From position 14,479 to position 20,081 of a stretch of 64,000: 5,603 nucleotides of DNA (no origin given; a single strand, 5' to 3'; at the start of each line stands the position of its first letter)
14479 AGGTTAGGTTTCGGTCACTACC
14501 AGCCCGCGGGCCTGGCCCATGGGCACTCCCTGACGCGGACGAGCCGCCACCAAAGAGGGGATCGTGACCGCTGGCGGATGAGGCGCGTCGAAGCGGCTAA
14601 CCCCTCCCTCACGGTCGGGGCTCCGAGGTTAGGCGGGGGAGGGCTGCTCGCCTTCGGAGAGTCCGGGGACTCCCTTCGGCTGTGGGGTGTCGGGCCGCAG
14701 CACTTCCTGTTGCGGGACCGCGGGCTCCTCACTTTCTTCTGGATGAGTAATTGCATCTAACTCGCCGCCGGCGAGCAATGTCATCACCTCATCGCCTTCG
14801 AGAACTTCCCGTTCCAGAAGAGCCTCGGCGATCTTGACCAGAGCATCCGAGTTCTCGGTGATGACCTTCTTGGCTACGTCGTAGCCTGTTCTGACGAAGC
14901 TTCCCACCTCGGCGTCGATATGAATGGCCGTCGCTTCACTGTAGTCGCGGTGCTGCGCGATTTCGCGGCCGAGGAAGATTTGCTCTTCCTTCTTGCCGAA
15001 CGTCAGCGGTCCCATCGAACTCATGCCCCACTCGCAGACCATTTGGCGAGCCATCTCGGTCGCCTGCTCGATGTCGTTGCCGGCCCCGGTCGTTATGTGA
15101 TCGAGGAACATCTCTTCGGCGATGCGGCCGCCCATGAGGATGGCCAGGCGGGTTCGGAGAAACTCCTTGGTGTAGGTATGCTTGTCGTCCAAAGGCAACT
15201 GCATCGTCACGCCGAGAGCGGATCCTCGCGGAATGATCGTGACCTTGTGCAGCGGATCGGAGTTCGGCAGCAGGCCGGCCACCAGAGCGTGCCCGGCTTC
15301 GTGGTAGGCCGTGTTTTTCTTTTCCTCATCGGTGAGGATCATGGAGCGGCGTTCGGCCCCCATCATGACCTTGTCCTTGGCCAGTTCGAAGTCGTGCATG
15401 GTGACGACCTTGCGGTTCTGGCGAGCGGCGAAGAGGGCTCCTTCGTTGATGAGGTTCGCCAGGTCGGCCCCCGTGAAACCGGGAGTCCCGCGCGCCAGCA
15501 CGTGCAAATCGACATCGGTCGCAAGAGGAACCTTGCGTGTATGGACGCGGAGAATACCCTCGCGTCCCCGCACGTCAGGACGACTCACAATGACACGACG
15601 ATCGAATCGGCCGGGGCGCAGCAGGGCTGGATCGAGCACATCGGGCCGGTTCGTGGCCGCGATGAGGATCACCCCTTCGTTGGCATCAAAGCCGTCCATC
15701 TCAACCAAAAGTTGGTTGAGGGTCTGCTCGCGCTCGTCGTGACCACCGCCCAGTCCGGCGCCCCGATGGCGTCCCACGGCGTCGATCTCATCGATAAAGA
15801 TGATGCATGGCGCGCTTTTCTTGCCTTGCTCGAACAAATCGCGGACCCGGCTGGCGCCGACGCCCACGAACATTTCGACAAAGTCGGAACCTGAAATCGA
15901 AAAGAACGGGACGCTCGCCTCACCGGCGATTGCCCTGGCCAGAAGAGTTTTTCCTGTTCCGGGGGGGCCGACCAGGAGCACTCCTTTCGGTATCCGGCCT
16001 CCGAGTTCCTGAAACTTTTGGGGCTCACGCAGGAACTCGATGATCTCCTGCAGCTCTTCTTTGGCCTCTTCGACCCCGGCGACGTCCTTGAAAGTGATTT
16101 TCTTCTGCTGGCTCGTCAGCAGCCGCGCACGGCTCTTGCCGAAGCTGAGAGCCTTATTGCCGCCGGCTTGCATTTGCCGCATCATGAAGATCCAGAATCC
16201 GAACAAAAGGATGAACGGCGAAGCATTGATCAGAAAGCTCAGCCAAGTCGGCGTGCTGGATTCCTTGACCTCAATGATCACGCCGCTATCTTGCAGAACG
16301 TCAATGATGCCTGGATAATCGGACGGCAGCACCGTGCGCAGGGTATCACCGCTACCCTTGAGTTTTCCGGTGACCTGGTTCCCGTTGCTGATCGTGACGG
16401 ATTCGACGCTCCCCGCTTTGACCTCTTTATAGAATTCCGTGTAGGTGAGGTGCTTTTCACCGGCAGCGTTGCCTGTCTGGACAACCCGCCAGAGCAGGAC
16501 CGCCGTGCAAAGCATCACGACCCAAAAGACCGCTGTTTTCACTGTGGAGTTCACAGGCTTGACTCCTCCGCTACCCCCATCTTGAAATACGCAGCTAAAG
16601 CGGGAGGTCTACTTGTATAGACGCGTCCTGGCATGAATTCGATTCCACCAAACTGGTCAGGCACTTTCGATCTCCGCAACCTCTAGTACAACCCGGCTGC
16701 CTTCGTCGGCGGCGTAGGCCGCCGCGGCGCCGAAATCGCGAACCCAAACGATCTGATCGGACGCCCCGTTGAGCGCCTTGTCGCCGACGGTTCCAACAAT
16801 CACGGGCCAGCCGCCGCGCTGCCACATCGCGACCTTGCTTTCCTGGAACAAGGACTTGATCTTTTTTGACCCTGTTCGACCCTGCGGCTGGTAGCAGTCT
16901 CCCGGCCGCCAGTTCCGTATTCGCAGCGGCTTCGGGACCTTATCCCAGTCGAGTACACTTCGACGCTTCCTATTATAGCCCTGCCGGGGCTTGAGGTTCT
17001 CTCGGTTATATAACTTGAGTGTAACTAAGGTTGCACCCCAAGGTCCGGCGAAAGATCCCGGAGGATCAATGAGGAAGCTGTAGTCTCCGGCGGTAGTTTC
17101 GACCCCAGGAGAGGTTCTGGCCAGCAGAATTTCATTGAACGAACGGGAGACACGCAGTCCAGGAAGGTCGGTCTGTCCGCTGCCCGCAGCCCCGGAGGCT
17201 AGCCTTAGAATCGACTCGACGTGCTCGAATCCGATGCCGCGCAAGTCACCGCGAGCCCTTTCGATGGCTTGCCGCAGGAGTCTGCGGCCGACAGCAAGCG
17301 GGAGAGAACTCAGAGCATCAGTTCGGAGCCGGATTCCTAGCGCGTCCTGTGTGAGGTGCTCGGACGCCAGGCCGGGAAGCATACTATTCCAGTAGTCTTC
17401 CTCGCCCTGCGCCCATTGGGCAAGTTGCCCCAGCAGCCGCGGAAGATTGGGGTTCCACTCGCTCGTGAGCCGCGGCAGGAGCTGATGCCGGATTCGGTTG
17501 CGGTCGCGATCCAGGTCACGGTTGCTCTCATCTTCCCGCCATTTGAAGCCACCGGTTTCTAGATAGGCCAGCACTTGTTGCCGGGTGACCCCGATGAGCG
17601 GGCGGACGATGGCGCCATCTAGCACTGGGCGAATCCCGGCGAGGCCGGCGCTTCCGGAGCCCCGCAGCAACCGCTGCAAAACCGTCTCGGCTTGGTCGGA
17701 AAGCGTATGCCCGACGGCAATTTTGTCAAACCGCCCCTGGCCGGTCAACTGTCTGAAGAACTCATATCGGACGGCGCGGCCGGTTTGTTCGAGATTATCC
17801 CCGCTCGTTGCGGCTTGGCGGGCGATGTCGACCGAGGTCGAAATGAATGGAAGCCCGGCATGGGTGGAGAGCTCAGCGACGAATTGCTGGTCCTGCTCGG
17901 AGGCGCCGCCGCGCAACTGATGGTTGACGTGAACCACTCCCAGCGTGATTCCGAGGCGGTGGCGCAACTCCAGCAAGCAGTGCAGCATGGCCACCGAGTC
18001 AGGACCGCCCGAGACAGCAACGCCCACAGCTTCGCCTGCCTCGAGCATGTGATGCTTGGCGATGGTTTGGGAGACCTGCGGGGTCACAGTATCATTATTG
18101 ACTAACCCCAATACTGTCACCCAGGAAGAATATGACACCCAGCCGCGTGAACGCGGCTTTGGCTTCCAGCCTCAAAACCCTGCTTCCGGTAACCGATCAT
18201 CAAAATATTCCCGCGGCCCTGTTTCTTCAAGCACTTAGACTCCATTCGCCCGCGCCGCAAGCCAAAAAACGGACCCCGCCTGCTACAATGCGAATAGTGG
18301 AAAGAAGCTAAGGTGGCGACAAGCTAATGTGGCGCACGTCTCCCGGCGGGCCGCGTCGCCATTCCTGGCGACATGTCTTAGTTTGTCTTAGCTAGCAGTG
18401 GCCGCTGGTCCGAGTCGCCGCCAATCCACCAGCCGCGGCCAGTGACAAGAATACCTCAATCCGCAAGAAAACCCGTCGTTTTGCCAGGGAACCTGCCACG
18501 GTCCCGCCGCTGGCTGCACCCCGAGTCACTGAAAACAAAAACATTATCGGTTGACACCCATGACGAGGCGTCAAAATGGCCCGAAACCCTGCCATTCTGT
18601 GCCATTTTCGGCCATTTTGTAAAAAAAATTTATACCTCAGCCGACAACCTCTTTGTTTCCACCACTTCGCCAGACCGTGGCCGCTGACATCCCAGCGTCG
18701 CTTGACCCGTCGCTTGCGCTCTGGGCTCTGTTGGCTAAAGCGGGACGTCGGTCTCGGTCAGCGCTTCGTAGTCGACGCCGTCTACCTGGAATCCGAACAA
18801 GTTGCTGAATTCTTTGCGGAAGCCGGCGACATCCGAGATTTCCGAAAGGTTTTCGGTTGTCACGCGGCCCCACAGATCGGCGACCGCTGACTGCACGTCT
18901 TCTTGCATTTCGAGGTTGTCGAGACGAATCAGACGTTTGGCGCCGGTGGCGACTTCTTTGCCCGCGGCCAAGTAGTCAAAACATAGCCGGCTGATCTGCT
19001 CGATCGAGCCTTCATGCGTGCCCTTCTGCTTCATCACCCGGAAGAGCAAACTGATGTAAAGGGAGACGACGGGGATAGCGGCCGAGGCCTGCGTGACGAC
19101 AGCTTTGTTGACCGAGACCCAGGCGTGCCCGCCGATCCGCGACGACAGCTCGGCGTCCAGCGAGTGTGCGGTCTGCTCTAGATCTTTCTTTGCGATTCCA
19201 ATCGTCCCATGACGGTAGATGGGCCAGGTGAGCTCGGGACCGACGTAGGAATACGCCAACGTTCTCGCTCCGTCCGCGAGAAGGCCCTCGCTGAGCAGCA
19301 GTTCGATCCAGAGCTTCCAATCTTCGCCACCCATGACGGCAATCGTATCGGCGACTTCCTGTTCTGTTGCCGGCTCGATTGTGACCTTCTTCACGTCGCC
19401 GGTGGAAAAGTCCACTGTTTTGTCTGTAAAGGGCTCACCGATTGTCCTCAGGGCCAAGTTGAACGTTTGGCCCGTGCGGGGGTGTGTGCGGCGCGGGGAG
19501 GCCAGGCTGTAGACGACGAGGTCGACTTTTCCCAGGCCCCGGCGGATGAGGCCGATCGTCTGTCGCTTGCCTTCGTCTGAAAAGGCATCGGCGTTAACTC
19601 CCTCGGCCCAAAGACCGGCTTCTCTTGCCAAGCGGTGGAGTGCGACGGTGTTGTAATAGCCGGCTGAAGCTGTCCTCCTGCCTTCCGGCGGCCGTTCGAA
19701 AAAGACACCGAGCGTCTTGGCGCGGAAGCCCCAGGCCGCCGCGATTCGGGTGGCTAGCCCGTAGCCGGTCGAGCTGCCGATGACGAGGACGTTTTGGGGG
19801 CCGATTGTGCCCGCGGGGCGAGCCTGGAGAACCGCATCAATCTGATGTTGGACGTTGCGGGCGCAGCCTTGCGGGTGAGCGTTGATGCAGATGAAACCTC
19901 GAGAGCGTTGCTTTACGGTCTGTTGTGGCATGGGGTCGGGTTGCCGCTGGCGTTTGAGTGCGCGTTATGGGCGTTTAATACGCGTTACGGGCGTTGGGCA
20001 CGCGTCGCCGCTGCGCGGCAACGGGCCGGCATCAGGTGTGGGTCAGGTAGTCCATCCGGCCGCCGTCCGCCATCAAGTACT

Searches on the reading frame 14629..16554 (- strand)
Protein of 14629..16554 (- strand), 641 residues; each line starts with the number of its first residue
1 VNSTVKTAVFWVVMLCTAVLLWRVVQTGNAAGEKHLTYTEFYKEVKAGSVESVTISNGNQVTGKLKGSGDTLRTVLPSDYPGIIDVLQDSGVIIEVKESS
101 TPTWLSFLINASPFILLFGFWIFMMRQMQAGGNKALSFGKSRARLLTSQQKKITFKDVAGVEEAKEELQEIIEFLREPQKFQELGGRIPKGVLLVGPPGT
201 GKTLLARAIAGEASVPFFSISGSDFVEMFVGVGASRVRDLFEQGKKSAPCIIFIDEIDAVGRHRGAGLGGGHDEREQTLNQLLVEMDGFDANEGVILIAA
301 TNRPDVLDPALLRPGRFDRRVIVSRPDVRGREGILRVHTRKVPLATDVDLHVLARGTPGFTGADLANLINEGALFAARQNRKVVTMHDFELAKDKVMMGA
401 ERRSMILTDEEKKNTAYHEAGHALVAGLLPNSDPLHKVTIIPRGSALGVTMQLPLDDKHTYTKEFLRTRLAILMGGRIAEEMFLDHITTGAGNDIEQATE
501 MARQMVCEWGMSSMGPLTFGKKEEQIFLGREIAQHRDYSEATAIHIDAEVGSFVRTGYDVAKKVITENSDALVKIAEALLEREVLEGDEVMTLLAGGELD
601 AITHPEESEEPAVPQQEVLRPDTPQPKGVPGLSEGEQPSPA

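Call 12: search_protein_families(library=pfam, proteins=[window:14629-16554:-])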
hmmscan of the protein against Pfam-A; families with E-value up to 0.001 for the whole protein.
window:14629-16554:- (641 aa): 9 families
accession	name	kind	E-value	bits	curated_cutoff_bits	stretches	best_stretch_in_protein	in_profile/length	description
PF01434.24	Peptidase_M41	-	9.5e-69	231.5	29.9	1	406-592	2-190/191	Peptidase family M41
PF00004.35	AAA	-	4.7e-47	160.1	21.2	1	192-324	1-130/131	ATPase family associated with various cellular activities (AAA)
PF17862.7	AAA_lid_3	-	2.6e-14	52.9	27.2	1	347-390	1-44/45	AAA+ lid domain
PF06480.20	FtsH_ext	-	3.9e-11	43.5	25.5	1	9-97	2-101/103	FtsH Extracellular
PF07728.20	AAA_5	-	1.1e-06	29.2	22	1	191-313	1-137/139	AAA domain (dynein-related subfamily)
PF06068.19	TIP49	-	4.5e-06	26.5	23.8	1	157-225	25-88/347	TIP49 P-loop domain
PF05496.18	RuvB_N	-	1.4e-05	25.3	27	0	155-224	6-68/159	Holliday junction DNA helicase RuvB P-loop domain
PF13191.12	AAA_16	-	0.00013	22.9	32.6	0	189-213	24-48/167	AAA ATPase domain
PF13401.12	AAA_22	-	0.00073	20.3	27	0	192-217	8-36/130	AAA domain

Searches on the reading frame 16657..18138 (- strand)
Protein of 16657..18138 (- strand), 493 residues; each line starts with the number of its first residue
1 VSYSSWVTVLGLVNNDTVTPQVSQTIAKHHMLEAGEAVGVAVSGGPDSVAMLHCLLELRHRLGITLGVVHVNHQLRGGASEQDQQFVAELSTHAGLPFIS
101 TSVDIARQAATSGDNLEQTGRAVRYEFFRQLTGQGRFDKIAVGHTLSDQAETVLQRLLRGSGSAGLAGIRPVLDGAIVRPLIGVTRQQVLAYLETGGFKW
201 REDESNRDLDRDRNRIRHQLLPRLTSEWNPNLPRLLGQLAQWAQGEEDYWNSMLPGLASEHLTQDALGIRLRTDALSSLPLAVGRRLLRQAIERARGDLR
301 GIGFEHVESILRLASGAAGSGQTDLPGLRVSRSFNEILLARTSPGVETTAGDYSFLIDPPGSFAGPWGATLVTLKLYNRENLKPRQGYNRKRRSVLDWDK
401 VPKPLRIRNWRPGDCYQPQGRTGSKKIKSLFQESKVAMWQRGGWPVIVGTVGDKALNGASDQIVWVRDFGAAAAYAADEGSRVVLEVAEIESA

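Call 12: search_protein_families(library=pfam, proteins=[window:16657-18138:-])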
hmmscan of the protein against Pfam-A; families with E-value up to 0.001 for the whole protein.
window:16657-18138:- (493 aa): 3 families
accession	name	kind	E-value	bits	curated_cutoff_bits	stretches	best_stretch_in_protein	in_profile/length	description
PF01171.26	ATP_bind_3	-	3.9e-49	167.3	27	1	38-219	2-182/182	PP-loop family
PF11734.13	TilS_C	-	1.2e-14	53.9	22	1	405-482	1-68/74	TilS substrate C-terminal domain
PF09179.16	TilS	-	1.3e-07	32.2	21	1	271-332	1-63/67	TilS substrate binding domain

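Call 13: find_encoding_contigs(protein=window:16657-18138:-, flank=10000, max_places=10)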
Protein window:16657-18138:- (493 aa): no gene with exactly this product is on record in the collection.

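Call 16: find_homologous_proteins(query=window:16657-18138:-, max_evalue=1e-30)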
Query window:16657-18138:- (493 aa): 2767 proteins with E <= 1e-30 among 8000 candidates; the best 120 are listed.
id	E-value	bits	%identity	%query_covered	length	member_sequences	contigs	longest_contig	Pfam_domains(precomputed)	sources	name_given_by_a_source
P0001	0.0e+0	1032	97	97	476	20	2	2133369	PF11734.14,PF01171.27,PF09179.17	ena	-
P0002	3.1e-287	971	94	94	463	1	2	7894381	PF11734.14,PF01171.27,PF09179.17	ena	-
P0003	2.6e-228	776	73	97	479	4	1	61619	PF11734.14,PF01171.27,PF09179.17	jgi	jgi:tRNA(Ile)-lysidine synthase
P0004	1.3e-227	774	74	96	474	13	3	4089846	PF11734.14,PF01171.27,PF09179.17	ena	-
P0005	3.0e-221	753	73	94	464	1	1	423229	PF11734.14,PF01171.27,PF09179.17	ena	-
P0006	9.2e-220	748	74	94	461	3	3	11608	PF11734.14,PF01171.27,PF09179.17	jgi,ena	-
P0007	7.4e-219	745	72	94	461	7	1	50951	PF11734.14,PF01171.27,PF09179.17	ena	-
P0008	6.0e-171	587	56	97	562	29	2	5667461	PF11734.14,PF01171.27,PF09179.17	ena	-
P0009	2.9e-170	585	55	97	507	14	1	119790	PF11734.14,PF01171.27,PF09179.17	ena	-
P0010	5.5e-169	581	56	95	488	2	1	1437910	PF11734.14,PF01171.27,PF09179.17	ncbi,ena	-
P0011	5.7e-167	574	56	95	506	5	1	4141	PF11734.14,PF01171.27,PF09179.17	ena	-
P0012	7.0e-167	574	54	97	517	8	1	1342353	PF11734.14,PF01171.27,PF09179.17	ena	-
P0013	3.6e-165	568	55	95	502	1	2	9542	PF11734.14,PF01171.27,PF09179.17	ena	-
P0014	9.2e-164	564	55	95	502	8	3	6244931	PF11734.14,PF01171.27,PF09179.17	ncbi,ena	-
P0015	2.1e-162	559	54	97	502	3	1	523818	PF11734.14,PF01171.27,PF09179.17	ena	-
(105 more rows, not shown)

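Call 17: find_encoding_contigs(protein=P0001, flank=10000, max_places=4)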
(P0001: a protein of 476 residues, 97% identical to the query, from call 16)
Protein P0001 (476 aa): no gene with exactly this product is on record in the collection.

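Call 18: find_encoding_contigs(protein=P0002, flank=10000, max_places=4)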
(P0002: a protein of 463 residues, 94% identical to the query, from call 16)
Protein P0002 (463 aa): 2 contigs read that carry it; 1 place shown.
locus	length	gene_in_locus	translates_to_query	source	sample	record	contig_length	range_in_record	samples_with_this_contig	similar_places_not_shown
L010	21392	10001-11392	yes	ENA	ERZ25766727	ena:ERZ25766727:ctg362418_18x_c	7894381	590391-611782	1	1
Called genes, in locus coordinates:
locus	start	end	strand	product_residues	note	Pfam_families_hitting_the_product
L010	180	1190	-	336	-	PF13180:PDZ_2 (faint), PF17820:PDZ_6 (faint)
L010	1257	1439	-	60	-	-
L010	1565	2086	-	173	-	PF08899:DUF1844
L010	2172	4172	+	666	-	PF05580:Peptidase_S55 (faint)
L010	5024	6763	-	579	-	PF00343:Phosphorylase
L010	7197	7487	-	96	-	PF02026:RyR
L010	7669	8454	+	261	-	PF00106:adh_short, PF01370:Epimerase, PF08659:KR, PF13561:adh_short_C2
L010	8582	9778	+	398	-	PF12242:Eno-Rase_NADH_b, PF12241:Enoyl_reductase, PF07055:Eno-Rase_FAD_bd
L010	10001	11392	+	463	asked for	PF01171:ATP_bind_3, PF09179:TilS (faint), PF11734:TilS_C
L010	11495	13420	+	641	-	PF06480:FtsH_ext, PF06068:TIP49 (faint), PF00004:AAA, PF07728:AAA_5 (faint), PF17862:AAA_lid_3, PF01434:Peptidase_M41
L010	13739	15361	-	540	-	PF00118:Cpn60_TCP1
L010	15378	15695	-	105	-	PF00166:Cpn10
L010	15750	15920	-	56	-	-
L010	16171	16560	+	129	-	-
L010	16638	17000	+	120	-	PF00072:Response_reg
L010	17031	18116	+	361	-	PF00072:Response_reg, PF01339:CheB_methylest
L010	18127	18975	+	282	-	PF03705:CheR_N, PF01739:CheR, PF13847:Methyltransf_31 (faint), PF08241:Methyltransf_11 (weak), PF08242:Methyltransf_12, PF13649:Methyltransf_25 (faint)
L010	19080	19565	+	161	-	PF13690:CheX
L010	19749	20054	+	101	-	PF07238:PilZ (weak)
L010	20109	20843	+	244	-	PF00106:adh_short, PF08659:KR, PF13561:adh_short_C2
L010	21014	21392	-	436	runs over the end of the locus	-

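Call 19: find_encoding_contigs(protein=P0004, flank=10000, max_places=4)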
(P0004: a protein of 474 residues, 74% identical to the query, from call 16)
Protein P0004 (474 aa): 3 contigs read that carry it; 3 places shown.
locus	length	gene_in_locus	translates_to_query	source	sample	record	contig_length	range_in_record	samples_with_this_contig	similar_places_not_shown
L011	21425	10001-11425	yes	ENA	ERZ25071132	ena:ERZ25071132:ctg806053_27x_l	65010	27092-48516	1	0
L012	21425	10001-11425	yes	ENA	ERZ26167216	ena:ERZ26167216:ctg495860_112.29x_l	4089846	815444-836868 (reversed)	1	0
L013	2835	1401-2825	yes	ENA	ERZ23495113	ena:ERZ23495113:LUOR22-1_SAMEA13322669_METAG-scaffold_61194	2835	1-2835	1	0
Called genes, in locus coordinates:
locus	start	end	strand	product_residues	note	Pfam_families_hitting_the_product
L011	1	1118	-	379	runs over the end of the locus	PF12006:DUF3500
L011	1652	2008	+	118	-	PF13744:HTH_37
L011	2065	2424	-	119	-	-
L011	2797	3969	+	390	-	PF02746:MR_MLE_N, PF13378:MR_MLE_C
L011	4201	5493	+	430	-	PF11918:Peptidase_S41_N, PF03572:Peptidase_S41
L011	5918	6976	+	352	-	PF00701:DHDPS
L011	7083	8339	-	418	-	PF00202:Aminotran_3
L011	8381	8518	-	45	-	-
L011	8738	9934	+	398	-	PF12242:Eno-Rase_NADH_b, PF12241:Enoyl_reductase, PF07055:Eno-Rase_FAD_bd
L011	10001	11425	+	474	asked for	PF01171:ATP_bind_3, PF09179:TilS (weak), PF11734:TilS_C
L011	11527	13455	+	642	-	PF06480:FtsH_ext, PF06068:TIP49 (faint), PF00004:AAA, PF17862:AAA_lid_3, PF01434:Peptidase_M41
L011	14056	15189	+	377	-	PF07690:MFS_1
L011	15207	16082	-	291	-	PF03734:YkuD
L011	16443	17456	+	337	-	PF00248:Aldo_ket_red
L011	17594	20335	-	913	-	PF00069:Pkinase, PF01636:APH (faint), PF07714:PK_Tyr_Ser-Thr, PF03109:ABC1 (weak), PF23381:Beta-prop_IFT122_1st (faint), PF07676:PD40 (faint), PF26549:Tricorn_N (weak), PF26550:Tricorn_2nd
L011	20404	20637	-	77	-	-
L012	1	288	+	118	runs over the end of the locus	PF13744:HTH_37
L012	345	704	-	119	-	-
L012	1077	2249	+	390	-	PF02746:MR_MLE_N, PF13378:MR_MLE_C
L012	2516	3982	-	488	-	PF13542:HTH_Tnp_ISL3 (faint), PF01610:DDE_Tnp_ISL3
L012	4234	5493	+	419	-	PF11918:Peptidase_S41_N, PF03572:Peptidase_S41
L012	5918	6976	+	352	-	PF00701:DHDPS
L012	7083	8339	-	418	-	PF00202:Aminotran_3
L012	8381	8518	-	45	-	-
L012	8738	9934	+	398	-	PF12242:Eno-Rase_NADH_b, PF12241:Enoyl_reductase, PF07055:Eno-Rase_FAD_bd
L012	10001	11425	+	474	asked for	PF01171:ATP_bind_3, PF09179:TilS (weak), PF11734:TilS_C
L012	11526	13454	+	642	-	PF06480:FtsH_ext, PF06068:TIP49 (faint), PF00004:AAA, PF17862:AAA_lid_3, PF01434:Peptidase_M41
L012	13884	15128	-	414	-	PF00665:rve (weak)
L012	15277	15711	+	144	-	PF02082:Rrf2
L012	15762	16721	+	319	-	PF00291:PALP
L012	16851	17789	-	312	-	PF02653:BPD_transp_2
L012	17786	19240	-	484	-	PF00005:ABC_tran, PF13304:AAA_21 (faint), PF00005:ABC_tran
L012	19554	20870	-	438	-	PF00860:Xan_ur_permease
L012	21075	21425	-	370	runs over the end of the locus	PF00144:Beta-lactamase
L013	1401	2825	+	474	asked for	PF01171:ATP_bind_3, PF09179:TilS (weak), PF11734:TilS_C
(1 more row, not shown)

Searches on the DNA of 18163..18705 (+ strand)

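Call 97: search_dna_similar(query=window:18163-18705:+, collection=plasmids, mode=distant, max_rows=10)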
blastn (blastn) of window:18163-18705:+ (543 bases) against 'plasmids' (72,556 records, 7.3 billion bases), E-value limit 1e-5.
No match.

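Call 98: search_dna_similar(query=window:18163-18705:+, collection=phages, mode=distant, max_rows=10)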
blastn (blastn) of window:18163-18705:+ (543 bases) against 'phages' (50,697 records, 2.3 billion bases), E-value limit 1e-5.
No match.

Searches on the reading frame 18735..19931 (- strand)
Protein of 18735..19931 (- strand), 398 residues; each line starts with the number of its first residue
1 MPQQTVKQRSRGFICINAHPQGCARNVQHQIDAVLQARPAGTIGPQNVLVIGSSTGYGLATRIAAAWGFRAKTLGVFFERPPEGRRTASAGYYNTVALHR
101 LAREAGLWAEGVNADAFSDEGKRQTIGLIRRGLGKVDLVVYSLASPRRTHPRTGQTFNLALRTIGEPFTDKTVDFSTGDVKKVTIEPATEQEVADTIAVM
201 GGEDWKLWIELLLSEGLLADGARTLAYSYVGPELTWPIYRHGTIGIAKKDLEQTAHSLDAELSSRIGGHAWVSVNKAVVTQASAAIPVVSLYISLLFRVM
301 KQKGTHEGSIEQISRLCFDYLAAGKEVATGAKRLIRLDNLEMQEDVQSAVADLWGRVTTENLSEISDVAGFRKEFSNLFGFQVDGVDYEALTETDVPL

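Call 12: search_protein_families(library=pfam, proteins=[window:18735-19931:-])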
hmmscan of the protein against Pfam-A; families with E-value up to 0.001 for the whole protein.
window:18735-19931:- (398 aa): 3 families
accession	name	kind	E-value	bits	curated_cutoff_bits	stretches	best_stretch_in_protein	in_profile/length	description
PF12241.14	Enoyl_reductase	-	1.7e-102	342.3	22.1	1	86-319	1-233/236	Trans-2-enoyl-CoA reductase catalytic region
PF12242.14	Eno-Rase_NADH_b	-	1.8e-31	108.2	23.4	1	6-83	2-78/79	NAD(P)H binding domain of trans-2-enoyl-CoA reductase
PF07055.18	Eno-Rase_FAD_bd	-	7e-25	87.6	25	1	332-390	4-62/64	Enoyl reductase FAD binding domain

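Call 15: find_encoding_contigs(protein=window:18735-19931:-, flank=10000, max_places=10)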
Protein window:18735-19931:- (398 aa): no gene with exactly this product is on record in the collection.
